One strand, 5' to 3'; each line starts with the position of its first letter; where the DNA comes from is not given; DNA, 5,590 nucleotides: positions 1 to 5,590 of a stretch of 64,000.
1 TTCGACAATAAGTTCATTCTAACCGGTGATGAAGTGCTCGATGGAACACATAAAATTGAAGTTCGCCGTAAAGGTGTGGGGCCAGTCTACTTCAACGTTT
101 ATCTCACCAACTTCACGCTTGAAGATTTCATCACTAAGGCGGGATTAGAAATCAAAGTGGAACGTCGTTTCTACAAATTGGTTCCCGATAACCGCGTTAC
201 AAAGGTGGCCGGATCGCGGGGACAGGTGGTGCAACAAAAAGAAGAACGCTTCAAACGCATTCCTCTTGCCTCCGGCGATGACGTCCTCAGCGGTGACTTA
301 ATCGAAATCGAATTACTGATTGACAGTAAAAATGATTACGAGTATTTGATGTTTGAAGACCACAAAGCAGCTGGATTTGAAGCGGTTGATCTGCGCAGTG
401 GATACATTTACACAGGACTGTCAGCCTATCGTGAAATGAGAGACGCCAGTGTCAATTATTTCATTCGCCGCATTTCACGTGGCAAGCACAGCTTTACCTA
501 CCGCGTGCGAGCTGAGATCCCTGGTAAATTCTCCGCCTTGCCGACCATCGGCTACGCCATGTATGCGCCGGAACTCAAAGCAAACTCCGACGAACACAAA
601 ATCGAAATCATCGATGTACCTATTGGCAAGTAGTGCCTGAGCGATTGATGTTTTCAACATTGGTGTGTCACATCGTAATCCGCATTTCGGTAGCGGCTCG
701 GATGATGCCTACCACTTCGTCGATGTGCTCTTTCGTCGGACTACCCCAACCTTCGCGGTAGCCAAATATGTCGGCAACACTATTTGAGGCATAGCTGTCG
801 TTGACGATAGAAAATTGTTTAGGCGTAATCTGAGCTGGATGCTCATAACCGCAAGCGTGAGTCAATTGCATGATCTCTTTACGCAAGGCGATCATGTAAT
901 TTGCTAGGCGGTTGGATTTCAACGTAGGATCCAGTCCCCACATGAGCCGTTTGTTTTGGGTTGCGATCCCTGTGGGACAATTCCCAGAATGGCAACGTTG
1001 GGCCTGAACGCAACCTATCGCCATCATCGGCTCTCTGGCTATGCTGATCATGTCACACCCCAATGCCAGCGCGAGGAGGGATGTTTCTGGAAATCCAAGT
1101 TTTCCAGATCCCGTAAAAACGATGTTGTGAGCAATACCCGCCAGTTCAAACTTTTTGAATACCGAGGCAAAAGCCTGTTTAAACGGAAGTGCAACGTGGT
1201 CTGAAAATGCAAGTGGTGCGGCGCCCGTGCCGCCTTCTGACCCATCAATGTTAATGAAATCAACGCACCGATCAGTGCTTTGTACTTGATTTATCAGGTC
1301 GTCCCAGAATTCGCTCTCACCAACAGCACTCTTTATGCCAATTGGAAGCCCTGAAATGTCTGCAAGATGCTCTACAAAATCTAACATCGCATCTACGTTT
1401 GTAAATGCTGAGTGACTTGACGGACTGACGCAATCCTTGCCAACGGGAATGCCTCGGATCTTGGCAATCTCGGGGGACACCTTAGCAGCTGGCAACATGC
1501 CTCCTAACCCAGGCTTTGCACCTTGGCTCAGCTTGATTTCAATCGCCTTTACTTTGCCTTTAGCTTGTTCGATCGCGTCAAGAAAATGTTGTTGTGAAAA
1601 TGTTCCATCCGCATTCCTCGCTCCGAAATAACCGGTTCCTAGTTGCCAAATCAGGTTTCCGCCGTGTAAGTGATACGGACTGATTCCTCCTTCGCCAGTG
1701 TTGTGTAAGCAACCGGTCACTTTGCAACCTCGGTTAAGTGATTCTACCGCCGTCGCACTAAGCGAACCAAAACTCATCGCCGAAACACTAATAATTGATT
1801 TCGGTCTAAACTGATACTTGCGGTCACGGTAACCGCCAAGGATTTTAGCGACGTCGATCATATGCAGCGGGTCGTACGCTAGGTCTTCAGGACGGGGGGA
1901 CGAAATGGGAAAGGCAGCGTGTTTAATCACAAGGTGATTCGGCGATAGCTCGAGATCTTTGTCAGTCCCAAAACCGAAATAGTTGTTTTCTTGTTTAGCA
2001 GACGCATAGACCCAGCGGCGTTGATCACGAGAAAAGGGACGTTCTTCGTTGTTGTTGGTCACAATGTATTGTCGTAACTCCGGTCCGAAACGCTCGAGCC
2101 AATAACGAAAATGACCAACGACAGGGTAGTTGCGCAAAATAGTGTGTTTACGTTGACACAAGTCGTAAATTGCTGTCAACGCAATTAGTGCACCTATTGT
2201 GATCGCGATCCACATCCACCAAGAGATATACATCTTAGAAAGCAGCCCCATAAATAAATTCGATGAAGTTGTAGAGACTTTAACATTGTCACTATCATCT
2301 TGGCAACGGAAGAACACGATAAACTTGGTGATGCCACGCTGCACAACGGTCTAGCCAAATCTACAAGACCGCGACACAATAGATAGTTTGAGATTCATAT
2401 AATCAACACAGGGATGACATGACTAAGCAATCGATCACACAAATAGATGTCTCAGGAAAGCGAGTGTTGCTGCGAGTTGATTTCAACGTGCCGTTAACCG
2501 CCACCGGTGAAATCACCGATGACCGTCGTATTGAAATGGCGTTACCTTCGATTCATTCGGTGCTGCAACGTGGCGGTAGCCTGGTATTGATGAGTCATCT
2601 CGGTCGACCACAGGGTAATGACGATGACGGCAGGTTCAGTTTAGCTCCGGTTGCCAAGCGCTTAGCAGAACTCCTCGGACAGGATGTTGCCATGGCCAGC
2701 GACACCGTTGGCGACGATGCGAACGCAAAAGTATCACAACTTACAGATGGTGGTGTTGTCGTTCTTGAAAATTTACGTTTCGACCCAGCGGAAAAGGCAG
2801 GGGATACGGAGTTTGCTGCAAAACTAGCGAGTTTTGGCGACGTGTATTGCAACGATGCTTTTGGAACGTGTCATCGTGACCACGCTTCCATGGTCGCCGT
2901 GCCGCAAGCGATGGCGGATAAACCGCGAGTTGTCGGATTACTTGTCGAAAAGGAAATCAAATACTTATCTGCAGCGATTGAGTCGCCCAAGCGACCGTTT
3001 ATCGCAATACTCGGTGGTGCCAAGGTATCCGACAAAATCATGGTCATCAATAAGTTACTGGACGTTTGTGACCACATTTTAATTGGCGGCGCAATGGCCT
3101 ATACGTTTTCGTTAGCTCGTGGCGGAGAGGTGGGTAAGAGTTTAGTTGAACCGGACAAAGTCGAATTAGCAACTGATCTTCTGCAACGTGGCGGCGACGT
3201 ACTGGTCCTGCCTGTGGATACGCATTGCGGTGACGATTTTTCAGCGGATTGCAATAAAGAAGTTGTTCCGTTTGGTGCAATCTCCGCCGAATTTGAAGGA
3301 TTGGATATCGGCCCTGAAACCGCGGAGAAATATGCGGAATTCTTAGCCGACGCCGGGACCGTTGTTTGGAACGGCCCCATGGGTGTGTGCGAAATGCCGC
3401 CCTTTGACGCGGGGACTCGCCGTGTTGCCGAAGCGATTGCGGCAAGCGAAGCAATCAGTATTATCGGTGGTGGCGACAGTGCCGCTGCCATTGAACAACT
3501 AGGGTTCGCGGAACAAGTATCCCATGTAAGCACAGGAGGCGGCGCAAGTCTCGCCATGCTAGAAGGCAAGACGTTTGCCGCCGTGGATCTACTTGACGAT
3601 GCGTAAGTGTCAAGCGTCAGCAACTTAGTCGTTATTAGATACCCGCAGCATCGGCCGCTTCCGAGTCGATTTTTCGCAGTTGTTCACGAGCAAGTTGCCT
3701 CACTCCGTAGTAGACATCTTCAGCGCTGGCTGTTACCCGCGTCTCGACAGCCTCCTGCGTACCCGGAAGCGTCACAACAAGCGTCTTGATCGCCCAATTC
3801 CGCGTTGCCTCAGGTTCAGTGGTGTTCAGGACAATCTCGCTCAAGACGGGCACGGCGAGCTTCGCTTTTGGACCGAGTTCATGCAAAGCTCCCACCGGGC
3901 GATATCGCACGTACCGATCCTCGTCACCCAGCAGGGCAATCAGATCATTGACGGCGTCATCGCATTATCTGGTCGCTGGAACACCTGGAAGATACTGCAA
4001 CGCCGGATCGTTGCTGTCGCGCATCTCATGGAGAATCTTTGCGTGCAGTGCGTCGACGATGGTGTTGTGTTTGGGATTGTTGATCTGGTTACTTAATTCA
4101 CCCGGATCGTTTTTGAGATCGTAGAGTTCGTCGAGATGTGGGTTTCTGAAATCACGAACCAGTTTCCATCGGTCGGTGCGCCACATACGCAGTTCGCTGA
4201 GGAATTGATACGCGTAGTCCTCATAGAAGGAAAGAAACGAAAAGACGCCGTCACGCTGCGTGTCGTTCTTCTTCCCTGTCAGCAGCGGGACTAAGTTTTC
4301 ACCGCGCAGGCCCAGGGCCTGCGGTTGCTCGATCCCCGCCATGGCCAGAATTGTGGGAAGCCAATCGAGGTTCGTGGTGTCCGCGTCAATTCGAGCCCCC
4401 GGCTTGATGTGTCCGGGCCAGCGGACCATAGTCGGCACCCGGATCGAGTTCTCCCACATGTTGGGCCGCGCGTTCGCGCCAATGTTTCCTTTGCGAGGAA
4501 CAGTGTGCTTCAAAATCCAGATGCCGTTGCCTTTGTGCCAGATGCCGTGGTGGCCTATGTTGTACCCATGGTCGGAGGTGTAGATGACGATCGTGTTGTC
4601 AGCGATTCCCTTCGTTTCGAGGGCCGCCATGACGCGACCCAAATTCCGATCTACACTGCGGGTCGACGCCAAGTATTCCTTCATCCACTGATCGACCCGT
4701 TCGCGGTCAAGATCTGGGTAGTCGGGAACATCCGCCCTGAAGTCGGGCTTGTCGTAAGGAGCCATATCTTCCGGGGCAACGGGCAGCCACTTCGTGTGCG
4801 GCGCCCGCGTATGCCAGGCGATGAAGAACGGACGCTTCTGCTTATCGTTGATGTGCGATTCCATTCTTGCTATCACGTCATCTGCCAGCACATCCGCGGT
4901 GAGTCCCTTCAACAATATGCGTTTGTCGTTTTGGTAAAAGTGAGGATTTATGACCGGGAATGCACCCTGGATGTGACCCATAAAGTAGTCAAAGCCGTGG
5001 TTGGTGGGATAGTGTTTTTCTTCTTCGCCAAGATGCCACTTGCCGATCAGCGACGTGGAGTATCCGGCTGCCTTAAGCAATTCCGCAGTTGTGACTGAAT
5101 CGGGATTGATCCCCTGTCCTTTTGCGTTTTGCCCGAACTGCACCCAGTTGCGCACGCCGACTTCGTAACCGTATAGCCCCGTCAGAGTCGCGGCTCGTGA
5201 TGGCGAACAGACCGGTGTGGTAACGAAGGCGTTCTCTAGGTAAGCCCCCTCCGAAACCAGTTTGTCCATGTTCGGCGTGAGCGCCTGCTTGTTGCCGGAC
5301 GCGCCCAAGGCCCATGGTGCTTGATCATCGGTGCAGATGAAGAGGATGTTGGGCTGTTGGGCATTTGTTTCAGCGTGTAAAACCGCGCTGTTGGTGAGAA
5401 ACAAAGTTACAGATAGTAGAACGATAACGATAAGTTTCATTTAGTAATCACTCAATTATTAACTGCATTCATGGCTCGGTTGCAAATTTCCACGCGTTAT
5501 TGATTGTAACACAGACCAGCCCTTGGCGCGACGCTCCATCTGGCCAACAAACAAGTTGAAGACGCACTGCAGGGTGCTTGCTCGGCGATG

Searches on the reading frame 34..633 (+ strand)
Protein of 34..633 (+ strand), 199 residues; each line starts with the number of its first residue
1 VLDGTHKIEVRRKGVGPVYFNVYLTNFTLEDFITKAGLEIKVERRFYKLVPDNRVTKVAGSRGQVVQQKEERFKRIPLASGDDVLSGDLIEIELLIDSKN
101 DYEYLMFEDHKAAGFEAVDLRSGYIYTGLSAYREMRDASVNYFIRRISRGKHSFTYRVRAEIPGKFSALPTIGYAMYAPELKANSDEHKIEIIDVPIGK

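Call 80: search_protein_families(library=pfam, proteins=[window:34-633:+], max_evalue=0.0001)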
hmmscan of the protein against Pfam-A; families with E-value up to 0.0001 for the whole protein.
window:34-633:+ (199 aa): 1 family
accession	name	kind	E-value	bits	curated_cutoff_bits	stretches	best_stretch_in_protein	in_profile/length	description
PF17973.7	bMG10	-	3.3e-23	82.8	26.2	1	72-180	22-131/131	Bacterial Alpha-2-macroglobulin MG10 domain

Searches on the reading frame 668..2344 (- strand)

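Call 21: search_protein_families(library=pfam, proteins=[window:668-2344:-], max_evalue=0.00001)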
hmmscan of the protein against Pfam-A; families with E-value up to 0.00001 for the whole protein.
window:668-2344:- (558 aa): 1 family
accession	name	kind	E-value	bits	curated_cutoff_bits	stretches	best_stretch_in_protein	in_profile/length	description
PF01645.23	Glu_synthase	-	4.5e-78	263.4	20.4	1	182-500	66-368/369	Conserved region in glutamate synthase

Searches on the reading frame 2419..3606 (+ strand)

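Call 21: search_protein_families(library=pfam, proteins=[window:2419-3606:+], max_evalue=0.00001)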
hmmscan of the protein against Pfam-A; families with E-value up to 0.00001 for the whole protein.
window:2419-3606:+ (395 aa): 1 family
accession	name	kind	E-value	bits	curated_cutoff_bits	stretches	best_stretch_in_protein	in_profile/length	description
PF00162.24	PGK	-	4.8e-149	496.9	27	1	6-384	1-379/379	Phosphoglycerate kinase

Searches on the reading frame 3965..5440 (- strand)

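Call 21: search_protein_families(library=pfam, proteins=[window:3965-5440:-], max_evalue=0.00001)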
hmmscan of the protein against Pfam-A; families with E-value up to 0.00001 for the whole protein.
window:3965-5440:- (491 aa): 3 families
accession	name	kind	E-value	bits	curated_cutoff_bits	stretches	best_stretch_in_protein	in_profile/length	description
PF00884.28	Sulfatase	-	4.9e-60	203.8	25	1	30-370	1-301/301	Sulfatase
PF16347.10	SGSH_C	-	4.4e-30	105.3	29.3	1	327-471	10-150/154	N-sulphoglucosamine sulphohydrolase, C-terminal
PF01663.27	Phosphodiest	-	3.3e-08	34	23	1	53-294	18-222/342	Type I phosphodiesterase / nucleotide pyrophosphatase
